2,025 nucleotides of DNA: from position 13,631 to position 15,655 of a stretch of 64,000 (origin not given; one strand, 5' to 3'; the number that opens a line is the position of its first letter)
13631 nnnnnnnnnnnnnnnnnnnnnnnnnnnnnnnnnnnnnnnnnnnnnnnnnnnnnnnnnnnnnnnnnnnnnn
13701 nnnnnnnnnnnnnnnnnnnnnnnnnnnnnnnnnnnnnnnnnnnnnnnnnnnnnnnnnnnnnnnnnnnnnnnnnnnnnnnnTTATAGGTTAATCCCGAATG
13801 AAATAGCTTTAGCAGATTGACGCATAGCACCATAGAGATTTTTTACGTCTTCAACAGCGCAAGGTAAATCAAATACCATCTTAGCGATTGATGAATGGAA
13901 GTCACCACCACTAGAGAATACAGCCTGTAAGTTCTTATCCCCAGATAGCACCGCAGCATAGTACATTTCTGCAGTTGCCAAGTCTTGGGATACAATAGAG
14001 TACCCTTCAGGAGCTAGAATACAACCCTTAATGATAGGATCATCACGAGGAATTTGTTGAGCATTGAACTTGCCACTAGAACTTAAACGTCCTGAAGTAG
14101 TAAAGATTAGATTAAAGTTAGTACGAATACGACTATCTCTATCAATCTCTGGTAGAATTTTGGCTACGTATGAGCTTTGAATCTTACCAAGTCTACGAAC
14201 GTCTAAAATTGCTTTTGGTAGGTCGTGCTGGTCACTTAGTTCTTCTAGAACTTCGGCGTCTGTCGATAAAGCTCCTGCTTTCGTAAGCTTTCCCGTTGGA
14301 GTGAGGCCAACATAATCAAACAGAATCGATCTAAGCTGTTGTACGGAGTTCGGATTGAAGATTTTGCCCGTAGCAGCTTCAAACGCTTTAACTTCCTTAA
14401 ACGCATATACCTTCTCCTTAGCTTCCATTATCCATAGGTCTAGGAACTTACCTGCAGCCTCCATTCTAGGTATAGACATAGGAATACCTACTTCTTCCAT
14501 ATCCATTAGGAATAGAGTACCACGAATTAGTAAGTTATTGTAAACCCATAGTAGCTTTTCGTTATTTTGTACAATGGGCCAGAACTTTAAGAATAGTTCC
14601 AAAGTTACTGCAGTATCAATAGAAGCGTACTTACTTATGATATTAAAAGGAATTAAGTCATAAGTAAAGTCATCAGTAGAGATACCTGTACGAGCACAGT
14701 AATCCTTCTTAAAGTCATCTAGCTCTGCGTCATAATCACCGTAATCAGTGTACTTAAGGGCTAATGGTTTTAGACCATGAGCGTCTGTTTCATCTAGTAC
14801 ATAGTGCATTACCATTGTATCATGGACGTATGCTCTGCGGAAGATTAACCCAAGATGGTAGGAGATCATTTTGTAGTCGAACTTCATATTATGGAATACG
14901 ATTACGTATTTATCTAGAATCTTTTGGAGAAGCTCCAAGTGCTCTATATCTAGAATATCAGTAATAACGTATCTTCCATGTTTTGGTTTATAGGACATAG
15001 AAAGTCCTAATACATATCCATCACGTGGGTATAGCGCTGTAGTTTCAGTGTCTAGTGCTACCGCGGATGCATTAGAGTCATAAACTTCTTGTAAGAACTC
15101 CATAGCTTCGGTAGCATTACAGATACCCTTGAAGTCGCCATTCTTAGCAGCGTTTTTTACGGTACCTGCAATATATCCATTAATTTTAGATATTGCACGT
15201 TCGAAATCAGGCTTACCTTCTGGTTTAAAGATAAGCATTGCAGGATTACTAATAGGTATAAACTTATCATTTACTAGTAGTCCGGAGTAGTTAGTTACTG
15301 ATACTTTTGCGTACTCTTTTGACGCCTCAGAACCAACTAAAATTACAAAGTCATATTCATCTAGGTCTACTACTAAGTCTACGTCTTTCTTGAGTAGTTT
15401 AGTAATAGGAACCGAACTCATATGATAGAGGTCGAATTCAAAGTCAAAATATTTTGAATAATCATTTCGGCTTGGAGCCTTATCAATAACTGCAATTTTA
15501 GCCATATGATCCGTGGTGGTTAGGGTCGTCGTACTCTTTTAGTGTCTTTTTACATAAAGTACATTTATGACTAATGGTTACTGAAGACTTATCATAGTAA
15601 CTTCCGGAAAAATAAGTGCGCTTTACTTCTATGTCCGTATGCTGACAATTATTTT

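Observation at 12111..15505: DNA polymerase gene interrupted in motif B by a ~1.1-kb group I-like intron encoding a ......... homing endonuclease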

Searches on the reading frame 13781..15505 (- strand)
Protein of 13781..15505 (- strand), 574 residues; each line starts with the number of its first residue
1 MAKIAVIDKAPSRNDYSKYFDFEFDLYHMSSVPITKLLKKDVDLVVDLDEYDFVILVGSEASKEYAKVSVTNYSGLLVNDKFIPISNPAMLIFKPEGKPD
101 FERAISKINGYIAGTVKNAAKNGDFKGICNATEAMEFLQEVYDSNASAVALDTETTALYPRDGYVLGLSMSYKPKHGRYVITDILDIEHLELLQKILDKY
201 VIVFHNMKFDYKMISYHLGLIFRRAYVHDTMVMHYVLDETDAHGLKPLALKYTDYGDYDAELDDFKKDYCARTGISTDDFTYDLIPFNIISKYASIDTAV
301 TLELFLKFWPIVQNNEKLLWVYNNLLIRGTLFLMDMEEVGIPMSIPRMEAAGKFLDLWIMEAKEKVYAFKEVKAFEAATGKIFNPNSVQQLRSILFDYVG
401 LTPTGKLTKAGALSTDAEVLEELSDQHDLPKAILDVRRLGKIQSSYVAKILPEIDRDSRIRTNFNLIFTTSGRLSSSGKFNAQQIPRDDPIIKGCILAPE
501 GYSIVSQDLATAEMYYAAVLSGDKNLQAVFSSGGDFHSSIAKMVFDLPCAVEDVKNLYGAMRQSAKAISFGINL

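Call 5: search_protein_families(library=pfam, proteins=[window:13781-15505:-], max_evalue=0.01)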
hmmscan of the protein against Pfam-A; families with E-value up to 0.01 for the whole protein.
window:13781-15505:- (574 aa): 2 families
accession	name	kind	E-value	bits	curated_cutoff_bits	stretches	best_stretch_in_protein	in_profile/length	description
PF00476.26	DNA_pol_A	-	1.1e-41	143.5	34.3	1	371-572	19-217/381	DNA polymerase family A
PF01612.26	DNA_pol_A_exo1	-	3.8e-24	85.9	23.6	1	131-312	7-172/173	3'-5' exonuclease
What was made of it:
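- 13791..15505 (-): DNA polymerase exon 1 (3'-5' exonuclease domain plus the N-terminal part of the polymerase domain). It ends ..AKAISFG + AT, the first two bases of an Ile codon. Pfam DNA_pol_A_exo1 and DNA_pol_A positions 19-217/381 (call 5).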

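Call 6: search_dna_similar(query=window:13781-15505:-, collection=phages, mode=protein, max_rows=40)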
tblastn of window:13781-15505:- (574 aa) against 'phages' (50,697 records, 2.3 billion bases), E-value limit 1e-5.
Records with a match: 3406; places in all: 3409; records where one place covers at least 80% of the query: 1034.
Best place of each record, by identity: 60-80% 1; <60% 3405.
By first word of the organism name: Mycobacterium 822; Vibrio 525; Salmonella 285; Microbacterium 221; Escherichia 203; Bacillus 140; Arthrobacter 125; Klebsiella 110; Gordonia 110; Pseudomonas 101; and 84 more.
By host as written in the record: Mycobacterium smegmatis mc2 155 587; - 525; Mycobacterium smegmatis mc#155 115; Microbacterium foliorum NRRL B-24224 SEA 101; Microbacterium foliorum NRRL B-24224 91; Arthrobacter sp. ATCC 21022 87; Escherichia coli 73; Listeria monocytogenes 52; and 533 more.
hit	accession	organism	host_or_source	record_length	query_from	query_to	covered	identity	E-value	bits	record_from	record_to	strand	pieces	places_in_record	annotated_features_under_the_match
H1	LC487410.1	Vibrio phage KIT04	Vibrio parahaemolyticus ATCC 17802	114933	3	572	99%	51.3%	3e-177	561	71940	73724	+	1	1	DNA polymerase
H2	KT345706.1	Vibrio phage vB_VorS-PVo5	Vibrio ordalii VO5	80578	3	572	99%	51.3%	8e-177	560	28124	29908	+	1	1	DNA polymerase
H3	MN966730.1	Vibrio phage Cilsick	Vibrio harveyi BAA-1116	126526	3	572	99%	51.3%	6e-176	557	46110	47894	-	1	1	DNA polymerase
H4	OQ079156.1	Vibrio phage Rocket24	Vibrio harveyi BAA-1116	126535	3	572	99%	51.3%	6e-176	557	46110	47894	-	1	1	DNA polymerase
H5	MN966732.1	Vibrio phage Chester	Vibrio harveyi BAA-1116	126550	3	572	99%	51.3%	6e-176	557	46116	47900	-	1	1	DNA polymerase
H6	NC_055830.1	Vibrio phage Chester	Vibrio harveyi BAA-1116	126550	3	572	99%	51.3%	6e-176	557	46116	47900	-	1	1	DNA polymerase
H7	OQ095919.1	Vibrio phage Noelle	Vibrio harveyi BAA-1116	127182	3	572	99%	51.3%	6e-176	557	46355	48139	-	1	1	DNA polymerase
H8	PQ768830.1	Vibrio phage Pylo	Vibrio campbellii BB120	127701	3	572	99%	51.3%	7e-176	557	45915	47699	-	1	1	DNA polymerase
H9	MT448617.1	Vibrio phage River4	Vibrio harveyi BAA-1116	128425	3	572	99%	51.3%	7e-176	557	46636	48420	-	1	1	DNA polymerase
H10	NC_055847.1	Vibrio phage River4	Vibrio harveyi BAA-1116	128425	3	572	99%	51.3%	7e-176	557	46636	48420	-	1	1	DNA polymerase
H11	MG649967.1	Vibrio phage Thalassa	Vibrio harveyi BAA-1116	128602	3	572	99%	51.3%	2e-175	556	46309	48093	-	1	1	DNA polymerase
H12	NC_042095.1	Vibrio phage Thalassa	Vibrio harveyi BAA-1116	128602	3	572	99%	51.3%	2e-175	556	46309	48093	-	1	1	DNA polymerase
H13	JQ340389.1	Vibrio phage pVp-1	Vibrio parahaemolyticus ATCC 33844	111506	3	572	99%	51.2%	4e-177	561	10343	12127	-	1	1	DNA polymerase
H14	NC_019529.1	Vibrio phage pVp-1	Vibrio parahaemolyticus ATCC 33844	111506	3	572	99%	51.2%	4e-177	561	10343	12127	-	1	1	DNA polymerase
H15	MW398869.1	Vibrio phage VPG01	Vibrio parahaemolyticus FORC023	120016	3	572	99%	51.2%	1e-176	560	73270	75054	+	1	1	DNA polymerase I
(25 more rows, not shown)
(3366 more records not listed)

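Call 7: get_annotated_region(hit=H14, flank=2500)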
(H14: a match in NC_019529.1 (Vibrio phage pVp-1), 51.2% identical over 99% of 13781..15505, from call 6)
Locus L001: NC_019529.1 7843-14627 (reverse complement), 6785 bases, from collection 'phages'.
description: Vibrio phage pVp-1, complete genome.
organism: Vibrio phage pVp-1 (NCBI taxid 1150989)
taxonomy: Viruses; Duplodnaviria; Heunggongvirae; Uroviricota; Caudoviricetes; Demerecviridae; Ermolyevavirinae; Vipunavirus; Vipunavirus pVp1
host: Vibrio parahaemolyticus ATCC 33844; source: seawater; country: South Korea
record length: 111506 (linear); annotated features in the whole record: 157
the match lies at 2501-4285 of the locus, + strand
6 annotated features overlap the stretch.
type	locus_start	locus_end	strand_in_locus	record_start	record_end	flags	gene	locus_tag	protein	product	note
CDS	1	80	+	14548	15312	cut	-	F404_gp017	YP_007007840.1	D5 protein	-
CDS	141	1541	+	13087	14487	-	-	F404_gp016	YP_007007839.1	putative replicative DNA helicase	-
CDS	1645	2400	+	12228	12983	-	-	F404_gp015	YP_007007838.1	DNA primase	-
CDS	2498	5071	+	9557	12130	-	-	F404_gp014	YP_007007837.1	DNA polymerase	-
CDS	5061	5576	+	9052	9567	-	-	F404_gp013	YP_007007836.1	hypothetical protein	-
CDS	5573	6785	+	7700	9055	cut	-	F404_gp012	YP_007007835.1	DNA helicase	-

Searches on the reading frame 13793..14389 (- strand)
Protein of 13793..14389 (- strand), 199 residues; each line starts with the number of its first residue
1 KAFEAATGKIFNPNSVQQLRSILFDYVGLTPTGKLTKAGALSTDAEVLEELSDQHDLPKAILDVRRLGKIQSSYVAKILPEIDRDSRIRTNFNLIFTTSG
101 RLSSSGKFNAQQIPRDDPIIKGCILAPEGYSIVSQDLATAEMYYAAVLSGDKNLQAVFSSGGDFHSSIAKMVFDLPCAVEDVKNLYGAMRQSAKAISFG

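Call 61: find_related_loci(query=window:13793-14389:-, collection=viral_contigs, flank=2500)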
Query window:13793-14389:- (199 aa) in viral_contigs; peptide patterns used: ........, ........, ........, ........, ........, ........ (x = any residue, [..] = any of these).
385 stretches matched a pattern; 366 encode a relative of the query (tblastn E <= 1e-3); the best 80 are kept; 80 distinct loci.
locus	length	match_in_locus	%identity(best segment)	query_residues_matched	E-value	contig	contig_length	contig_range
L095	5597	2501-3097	89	1-199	1e-119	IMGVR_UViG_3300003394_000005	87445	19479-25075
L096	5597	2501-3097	87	1-199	5e-119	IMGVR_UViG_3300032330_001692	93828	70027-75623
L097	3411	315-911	87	1-199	2e-118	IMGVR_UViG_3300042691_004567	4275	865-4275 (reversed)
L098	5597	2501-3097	86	1-199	4e-117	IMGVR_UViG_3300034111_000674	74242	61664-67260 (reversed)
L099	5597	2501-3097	86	1-199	6e-117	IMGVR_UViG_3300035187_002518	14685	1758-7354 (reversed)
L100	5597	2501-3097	86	1-199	6e-117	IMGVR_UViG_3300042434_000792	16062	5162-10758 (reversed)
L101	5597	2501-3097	86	1-199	4e-117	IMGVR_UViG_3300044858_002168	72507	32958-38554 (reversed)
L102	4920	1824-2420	86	1-199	6e-117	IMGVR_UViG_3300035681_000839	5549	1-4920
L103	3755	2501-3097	87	1-199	2e-117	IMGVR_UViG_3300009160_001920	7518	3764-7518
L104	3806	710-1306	87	1-199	3e-117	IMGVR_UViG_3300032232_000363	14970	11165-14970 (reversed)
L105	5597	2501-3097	86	1-199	6e-117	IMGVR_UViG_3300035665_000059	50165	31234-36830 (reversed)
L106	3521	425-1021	87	1-199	2e-117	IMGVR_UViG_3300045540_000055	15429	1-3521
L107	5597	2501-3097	86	1-199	2e-116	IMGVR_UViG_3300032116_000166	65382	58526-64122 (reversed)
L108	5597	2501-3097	86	1-199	2e-116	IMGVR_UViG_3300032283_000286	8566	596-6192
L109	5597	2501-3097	86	1-199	6e-116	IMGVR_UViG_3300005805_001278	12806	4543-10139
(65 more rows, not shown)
